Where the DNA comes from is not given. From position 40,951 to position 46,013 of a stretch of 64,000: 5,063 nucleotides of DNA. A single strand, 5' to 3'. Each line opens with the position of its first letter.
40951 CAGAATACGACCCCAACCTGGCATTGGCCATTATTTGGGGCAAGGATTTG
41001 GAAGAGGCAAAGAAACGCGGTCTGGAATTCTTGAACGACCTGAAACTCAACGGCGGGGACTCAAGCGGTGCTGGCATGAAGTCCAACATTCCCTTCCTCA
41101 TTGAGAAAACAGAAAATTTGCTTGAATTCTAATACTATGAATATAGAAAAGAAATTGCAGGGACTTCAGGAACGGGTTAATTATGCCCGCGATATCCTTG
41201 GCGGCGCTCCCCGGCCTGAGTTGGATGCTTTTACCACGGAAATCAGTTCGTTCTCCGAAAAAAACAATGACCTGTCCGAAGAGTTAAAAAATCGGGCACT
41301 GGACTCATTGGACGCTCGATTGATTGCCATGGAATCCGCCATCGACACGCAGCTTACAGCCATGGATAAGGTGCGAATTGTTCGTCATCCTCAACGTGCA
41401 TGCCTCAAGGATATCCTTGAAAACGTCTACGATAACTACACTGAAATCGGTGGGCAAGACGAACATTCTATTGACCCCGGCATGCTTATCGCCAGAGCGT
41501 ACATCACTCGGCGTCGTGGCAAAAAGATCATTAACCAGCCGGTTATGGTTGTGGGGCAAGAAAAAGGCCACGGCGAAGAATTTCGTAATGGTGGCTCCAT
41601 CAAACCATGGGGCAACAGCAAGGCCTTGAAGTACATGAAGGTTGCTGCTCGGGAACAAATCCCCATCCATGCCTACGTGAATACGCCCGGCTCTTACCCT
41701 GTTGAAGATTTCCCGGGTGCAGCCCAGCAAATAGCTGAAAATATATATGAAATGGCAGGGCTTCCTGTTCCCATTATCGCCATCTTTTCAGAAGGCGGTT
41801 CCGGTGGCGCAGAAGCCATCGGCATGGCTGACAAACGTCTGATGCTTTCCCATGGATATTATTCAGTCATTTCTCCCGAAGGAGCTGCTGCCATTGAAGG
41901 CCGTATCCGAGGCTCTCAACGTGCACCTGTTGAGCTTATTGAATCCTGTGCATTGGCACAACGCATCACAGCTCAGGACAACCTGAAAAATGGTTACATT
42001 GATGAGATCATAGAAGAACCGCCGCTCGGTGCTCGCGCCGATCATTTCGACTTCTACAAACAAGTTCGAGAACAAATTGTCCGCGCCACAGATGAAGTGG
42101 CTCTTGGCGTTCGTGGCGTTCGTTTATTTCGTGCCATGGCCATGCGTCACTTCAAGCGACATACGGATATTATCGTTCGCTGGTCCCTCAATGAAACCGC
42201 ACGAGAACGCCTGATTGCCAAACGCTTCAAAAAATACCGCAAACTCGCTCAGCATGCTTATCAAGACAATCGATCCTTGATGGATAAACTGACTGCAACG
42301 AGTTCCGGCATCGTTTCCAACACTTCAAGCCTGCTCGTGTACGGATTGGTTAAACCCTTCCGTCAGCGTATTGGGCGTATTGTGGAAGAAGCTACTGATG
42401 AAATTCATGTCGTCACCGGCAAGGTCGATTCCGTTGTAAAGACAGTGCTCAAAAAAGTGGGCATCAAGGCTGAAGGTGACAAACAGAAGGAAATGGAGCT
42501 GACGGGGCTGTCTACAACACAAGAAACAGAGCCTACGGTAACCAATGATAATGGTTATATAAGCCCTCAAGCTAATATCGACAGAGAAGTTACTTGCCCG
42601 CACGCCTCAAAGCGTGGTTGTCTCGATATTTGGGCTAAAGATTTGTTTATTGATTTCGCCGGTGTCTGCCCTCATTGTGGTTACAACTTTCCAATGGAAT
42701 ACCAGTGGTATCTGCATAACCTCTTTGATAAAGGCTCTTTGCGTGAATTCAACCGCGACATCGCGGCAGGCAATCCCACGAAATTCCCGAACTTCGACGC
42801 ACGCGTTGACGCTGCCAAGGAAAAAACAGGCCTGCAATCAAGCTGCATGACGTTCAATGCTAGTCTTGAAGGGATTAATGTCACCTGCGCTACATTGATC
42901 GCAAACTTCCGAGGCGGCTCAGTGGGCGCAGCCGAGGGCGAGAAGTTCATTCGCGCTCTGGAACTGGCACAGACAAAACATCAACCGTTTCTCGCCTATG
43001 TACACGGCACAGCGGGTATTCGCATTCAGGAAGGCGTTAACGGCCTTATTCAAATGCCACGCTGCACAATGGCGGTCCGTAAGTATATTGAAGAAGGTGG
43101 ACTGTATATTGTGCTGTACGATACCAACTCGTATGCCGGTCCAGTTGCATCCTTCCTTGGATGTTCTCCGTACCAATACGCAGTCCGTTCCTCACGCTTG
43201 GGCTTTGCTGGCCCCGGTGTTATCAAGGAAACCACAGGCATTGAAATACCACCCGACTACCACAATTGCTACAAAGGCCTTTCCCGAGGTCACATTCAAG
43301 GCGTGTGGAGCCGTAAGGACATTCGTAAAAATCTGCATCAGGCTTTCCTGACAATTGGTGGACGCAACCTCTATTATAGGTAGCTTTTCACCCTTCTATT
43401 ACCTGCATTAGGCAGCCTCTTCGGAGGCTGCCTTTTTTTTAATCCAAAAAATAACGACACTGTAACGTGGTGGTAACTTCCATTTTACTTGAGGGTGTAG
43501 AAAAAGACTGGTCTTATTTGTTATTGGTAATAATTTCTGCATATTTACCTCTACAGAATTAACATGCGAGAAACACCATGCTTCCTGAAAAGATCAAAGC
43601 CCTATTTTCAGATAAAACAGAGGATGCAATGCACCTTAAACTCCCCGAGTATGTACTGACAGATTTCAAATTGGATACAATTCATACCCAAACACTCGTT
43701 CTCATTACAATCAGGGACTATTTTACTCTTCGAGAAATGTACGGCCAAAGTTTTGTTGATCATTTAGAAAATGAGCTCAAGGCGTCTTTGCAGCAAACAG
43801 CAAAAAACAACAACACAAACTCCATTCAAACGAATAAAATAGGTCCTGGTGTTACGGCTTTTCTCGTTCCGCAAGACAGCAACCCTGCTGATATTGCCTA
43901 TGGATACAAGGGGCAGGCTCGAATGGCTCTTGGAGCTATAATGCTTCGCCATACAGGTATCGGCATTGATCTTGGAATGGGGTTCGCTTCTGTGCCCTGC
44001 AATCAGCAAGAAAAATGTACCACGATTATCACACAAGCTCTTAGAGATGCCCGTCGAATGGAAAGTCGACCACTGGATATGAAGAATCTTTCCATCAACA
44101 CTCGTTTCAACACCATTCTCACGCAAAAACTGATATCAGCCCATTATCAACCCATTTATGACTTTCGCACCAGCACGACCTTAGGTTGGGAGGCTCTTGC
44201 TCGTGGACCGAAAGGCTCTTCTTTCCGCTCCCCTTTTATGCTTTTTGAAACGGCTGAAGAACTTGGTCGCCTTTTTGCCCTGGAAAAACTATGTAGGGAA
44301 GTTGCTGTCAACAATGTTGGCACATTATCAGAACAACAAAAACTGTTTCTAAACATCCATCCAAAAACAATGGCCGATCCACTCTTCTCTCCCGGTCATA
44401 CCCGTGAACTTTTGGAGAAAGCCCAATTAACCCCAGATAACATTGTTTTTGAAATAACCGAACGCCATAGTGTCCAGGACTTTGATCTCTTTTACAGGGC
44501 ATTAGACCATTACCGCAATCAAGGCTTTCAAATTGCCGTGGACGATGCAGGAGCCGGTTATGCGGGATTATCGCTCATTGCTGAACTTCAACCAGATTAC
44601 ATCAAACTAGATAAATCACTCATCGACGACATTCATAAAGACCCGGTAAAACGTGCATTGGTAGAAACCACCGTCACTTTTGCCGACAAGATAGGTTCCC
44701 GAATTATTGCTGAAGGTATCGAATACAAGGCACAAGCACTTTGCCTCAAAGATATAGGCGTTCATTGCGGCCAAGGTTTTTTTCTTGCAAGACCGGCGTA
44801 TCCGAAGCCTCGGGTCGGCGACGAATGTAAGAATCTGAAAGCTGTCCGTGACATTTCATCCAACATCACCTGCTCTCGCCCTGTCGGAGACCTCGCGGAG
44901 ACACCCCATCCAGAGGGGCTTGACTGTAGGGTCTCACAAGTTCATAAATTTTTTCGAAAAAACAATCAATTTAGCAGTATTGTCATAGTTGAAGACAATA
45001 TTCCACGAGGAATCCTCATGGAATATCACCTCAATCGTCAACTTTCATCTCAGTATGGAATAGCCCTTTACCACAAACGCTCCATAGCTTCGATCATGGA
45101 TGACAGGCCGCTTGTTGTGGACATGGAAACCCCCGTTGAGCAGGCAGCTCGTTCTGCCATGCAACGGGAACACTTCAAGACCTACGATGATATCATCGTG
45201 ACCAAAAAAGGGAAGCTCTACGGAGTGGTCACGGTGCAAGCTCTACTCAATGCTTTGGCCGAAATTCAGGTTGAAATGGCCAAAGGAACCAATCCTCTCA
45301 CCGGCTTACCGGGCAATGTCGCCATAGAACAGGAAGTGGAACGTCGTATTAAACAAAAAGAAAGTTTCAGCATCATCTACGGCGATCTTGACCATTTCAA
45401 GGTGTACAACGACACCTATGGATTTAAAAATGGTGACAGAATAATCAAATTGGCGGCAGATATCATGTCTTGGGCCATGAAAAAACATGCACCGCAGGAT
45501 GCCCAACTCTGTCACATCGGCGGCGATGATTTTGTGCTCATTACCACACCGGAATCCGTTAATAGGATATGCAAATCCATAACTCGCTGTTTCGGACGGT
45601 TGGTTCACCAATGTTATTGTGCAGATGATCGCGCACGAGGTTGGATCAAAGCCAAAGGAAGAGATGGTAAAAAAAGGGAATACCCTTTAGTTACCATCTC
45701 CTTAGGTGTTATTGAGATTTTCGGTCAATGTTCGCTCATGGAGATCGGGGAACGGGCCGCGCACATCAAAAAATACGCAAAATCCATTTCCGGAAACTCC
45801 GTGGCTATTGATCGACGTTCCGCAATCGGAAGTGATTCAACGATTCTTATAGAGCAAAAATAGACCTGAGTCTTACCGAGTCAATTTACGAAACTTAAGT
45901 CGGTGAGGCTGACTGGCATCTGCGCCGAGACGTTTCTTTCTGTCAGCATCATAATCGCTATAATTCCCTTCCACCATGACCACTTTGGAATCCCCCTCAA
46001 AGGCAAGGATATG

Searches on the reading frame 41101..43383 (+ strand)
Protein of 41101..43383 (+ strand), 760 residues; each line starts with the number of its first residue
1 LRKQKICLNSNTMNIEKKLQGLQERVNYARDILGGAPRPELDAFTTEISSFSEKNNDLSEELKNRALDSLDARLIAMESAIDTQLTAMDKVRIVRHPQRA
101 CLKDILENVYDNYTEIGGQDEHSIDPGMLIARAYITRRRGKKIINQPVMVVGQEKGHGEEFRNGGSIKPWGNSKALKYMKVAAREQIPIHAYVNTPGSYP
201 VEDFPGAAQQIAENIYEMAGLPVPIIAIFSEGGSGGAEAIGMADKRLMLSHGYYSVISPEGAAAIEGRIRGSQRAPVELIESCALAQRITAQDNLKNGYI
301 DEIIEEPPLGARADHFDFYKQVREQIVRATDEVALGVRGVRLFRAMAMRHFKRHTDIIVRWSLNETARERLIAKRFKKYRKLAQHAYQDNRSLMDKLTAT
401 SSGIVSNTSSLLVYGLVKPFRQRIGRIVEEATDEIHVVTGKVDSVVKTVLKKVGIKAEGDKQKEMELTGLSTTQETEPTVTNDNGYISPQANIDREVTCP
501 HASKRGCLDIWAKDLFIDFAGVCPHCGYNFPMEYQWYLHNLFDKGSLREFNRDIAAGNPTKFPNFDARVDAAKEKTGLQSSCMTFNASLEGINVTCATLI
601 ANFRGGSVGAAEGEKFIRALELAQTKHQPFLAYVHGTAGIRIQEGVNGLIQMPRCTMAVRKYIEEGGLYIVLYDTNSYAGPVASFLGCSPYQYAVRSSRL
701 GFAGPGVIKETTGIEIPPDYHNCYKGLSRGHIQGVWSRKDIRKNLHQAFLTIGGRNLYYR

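Call 79: search_protein_families(library=pfam, proteins=[window:41101-43383:+], max_evalue=1e-8)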
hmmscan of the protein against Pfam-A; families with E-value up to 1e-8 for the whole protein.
window:41101-43383:+ (760 aa): 2 families
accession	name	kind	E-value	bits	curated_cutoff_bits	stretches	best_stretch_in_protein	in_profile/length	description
PF03255.19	ACCA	-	7.6e-55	186.7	23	1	45-333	12-290/310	Acetyl co-enzyme A carboxylase carboxyltransferase-like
PF01039.27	Carboxyl_trans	-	8.1e-11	41.6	22.3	0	143-267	291-417/493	Carboxyl transferase domain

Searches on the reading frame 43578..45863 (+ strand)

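Call 79: search_protein_families(library=pfam, proteins=[window:43578-45863:+], max_evalue=1e-8)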
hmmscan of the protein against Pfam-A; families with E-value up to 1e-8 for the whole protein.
window:43578-45863:+ (761 aa): 3 families
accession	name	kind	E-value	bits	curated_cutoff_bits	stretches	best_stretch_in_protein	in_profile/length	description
PF00563.25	EAL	-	1.1e-49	169.4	31.3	1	181-406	8-236/236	EAL domain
PF00990.26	GGDEF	-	4.2e-17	62.8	23.8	1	573-662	5-94/161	Diguanylate cyclase, GGDEF domain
PF00571.33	CBS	-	3.3e-11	43.8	24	0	504-561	2-56/57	CBS domain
